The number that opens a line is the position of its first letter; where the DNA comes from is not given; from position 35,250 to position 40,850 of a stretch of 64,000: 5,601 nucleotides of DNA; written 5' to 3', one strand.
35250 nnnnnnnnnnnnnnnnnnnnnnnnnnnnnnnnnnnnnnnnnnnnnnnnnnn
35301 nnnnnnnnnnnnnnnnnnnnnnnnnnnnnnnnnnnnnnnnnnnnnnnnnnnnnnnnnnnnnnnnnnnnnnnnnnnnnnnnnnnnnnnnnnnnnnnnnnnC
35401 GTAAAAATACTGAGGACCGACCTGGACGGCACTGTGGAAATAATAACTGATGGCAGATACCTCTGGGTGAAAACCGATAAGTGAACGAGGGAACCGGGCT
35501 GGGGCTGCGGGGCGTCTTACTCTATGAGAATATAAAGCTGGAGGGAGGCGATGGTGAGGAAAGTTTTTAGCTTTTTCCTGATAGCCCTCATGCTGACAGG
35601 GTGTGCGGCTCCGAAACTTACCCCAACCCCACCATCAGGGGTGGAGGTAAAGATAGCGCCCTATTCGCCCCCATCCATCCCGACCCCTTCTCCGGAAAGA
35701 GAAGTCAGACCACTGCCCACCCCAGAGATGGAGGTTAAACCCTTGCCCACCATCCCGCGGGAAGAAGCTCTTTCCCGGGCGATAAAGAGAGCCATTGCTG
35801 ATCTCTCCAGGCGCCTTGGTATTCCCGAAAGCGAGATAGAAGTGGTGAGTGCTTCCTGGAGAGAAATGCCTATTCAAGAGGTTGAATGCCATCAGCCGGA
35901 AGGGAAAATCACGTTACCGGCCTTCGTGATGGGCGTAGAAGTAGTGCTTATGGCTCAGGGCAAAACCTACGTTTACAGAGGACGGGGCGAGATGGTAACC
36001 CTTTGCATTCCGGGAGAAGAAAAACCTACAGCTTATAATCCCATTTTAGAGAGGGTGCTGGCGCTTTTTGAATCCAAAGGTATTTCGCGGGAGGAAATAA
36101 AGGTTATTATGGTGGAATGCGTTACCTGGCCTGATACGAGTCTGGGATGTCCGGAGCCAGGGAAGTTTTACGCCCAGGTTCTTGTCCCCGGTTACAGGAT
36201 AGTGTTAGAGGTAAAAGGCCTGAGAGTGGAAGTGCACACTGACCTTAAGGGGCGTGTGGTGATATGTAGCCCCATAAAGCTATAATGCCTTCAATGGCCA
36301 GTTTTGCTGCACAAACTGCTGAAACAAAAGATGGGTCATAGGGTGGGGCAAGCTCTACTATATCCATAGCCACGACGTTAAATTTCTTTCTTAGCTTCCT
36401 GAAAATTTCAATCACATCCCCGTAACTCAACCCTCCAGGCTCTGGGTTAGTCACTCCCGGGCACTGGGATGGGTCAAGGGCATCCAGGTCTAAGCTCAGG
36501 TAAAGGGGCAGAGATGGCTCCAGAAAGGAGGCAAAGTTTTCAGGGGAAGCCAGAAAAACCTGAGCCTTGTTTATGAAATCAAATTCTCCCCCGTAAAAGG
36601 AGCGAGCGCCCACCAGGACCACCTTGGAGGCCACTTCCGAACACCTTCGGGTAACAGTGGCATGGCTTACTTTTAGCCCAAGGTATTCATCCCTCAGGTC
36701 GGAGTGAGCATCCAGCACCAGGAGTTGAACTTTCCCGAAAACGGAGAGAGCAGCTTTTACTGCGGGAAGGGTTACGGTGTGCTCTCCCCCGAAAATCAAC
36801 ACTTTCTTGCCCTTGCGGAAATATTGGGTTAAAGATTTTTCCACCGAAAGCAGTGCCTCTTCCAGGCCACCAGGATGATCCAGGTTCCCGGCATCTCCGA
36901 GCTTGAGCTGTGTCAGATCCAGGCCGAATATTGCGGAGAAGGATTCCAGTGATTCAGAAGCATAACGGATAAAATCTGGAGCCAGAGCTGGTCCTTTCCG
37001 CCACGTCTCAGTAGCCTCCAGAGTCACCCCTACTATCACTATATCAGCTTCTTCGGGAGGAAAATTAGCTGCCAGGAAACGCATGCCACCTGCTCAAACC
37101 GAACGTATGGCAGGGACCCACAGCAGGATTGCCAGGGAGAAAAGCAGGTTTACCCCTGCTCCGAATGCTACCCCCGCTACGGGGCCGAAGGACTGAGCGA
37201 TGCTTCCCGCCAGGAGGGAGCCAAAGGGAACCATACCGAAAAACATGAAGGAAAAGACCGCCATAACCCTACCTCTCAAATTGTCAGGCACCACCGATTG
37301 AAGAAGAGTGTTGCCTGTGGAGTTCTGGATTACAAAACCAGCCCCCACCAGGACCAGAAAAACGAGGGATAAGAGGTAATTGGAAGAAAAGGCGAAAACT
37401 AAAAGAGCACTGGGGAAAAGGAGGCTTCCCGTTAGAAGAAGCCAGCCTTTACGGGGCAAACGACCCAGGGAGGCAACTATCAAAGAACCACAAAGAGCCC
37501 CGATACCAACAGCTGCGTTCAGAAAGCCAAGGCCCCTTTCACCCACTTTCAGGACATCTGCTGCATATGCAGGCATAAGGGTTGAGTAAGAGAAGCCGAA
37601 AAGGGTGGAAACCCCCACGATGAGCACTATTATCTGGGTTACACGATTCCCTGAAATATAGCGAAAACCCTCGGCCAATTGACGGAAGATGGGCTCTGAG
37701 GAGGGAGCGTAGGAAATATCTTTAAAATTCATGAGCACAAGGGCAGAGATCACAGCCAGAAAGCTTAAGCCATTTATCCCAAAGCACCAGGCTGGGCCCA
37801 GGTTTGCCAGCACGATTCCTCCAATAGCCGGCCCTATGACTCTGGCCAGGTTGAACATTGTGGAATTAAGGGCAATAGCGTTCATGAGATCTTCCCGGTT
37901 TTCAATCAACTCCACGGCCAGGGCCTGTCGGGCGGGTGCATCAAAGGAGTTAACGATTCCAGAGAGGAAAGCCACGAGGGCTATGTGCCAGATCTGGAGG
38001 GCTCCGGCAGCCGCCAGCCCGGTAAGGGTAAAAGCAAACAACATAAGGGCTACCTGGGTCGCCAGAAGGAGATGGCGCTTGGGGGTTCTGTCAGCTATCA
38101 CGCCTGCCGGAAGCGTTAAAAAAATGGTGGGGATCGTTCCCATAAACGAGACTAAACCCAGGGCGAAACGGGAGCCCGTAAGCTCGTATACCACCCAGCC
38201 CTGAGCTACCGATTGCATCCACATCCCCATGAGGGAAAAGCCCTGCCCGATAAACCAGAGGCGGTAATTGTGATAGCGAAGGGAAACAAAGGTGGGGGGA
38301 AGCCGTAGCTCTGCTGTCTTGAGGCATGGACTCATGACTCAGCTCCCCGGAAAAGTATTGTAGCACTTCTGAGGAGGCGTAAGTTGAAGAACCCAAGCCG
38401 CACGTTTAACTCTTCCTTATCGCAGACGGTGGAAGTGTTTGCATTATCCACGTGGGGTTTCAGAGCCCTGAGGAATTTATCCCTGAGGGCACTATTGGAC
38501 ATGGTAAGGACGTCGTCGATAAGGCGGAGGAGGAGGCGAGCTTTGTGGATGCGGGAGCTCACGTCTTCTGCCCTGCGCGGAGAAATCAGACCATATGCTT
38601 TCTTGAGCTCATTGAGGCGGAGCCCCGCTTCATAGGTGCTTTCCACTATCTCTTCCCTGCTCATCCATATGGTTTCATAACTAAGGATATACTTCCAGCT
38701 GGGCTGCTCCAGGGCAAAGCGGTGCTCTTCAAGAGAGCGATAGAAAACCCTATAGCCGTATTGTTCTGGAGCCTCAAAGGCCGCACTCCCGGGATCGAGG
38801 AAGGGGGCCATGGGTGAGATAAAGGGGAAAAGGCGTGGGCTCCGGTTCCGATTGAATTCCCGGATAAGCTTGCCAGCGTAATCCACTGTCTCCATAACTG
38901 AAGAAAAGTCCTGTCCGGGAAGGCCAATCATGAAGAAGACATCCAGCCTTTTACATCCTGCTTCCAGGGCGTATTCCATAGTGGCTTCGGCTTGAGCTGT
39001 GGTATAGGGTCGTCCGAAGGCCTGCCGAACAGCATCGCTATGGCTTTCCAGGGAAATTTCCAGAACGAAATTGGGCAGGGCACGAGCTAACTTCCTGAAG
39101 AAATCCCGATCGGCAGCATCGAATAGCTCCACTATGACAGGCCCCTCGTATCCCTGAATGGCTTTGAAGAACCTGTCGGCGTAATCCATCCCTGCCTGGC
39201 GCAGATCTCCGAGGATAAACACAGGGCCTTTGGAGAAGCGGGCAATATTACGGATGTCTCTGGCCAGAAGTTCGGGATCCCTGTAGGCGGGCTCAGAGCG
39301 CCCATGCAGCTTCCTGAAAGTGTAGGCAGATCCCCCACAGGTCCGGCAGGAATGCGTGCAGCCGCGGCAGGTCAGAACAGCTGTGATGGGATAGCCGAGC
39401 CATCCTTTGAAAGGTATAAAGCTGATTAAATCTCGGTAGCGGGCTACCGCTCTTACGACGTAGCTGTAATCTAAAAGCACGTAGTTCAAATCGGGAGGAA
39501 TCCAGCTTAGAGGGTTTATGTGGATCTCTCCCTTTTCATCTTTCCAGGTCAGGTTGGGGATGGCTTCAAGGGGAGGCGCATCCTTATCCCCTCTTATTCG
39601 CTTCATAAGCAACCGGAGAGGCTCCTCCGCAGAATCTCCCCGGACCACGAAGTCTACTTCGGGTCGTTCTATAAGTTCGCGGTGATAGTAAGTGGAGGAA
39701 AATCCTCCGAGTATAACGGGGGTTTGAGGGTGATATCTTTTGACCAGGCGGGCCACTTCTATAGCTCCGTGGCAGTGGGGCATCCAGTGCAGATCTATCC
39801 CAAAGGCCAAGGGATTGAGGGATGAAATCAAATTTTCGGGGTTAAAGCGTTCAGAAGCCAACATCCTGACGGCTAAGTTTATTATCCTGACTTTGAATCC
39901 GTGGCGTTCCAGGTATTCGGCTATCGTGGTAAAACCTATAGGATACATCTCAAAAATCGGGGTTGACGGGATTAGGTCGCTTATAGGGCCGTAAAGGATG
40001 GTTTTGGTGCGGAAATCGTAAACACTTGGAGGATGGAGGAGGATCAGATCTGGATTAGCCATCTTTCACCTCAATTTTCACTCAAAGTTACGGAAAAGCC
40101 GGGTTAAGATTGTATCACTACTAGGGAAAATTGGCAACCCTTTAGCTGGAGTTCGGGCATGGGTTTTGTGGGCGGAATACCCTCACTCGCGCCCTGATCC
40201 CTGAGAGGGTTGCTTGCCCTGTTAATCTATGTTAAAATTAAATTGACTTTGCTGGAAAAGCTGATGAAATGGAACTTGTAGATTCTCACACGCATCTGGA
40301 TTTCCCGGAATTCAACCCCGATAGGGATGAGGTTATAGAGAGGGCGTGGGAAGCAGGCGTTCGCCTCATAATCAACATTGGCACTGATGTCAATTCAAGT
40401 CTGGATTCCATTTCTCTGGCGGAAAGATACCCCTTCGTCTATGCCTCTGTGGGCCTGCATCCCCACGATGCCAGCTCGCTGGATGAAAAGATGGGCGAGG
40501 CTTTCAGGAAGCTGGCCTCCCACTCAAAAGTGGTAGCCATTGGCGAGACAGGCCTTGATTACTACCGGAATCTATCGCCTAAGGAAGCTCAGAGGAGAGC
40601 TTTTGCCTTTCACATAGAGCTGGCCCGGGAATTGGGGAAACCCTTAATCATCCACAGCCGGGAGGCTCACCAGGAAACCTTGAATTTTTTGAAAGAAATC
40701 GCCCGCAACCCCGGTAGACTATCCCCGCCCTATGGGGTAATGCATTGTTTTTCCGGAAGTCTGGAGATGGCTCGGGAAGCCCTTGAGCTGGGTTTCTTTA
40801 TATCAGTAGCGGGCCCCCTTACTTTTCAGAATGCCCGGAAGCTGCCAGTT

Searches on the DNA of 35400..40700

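Call 66: search_rna_families(source=window, start=35400, end=40700, threshold=evalue, max_evalue=0.1)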
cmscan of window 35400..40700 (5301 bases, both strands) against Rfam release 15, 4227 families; matches with E-value up to 0.1: 1.
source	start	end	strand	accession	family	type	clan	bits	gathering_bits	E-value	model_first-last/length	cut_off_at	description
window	38664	38689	+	RF03010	mcrA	Gene; sRNA;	-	21.4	57.6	0.024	1-51/51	no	mcrA RNA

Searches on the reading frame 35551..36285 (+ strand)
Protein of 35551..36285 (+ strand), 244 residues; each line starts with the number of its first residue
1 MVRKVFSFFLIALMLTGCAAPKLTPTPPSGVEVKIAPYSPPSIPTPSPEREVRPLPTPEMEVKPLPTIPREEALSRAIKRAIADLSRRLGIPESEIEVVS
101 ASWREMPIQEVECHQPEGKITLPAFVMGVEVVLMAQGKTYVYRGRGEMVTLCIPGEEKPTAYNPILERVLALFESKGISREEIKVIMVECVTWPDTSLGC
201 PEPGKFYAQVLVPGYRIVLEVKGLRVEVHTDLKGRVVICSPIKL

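Call 59: search_protein_families(library=pfam, proteins=[window:35551-36285:+], max_evalue=0.001)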
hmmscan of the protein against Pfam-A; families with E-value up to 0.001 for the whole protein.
window:35551-36285:+ (244 aa): 1 family
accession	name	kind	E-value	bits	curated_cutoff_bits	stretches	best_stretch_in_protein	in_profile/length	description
PF08139.17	LPAM_1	-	0.00048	20.8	20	1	3-19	2-18/18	Prokaryotic membrane lipoprotein lipid attachment site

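Call 60: search_protein_families(library=ncbifam, proteins=[window:35551-36285:+], max_evalue=0.001)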
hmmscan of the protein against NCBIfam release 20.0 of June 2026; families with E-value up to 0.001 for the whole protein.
window:35551-36285:+ (244 aa): 0 families
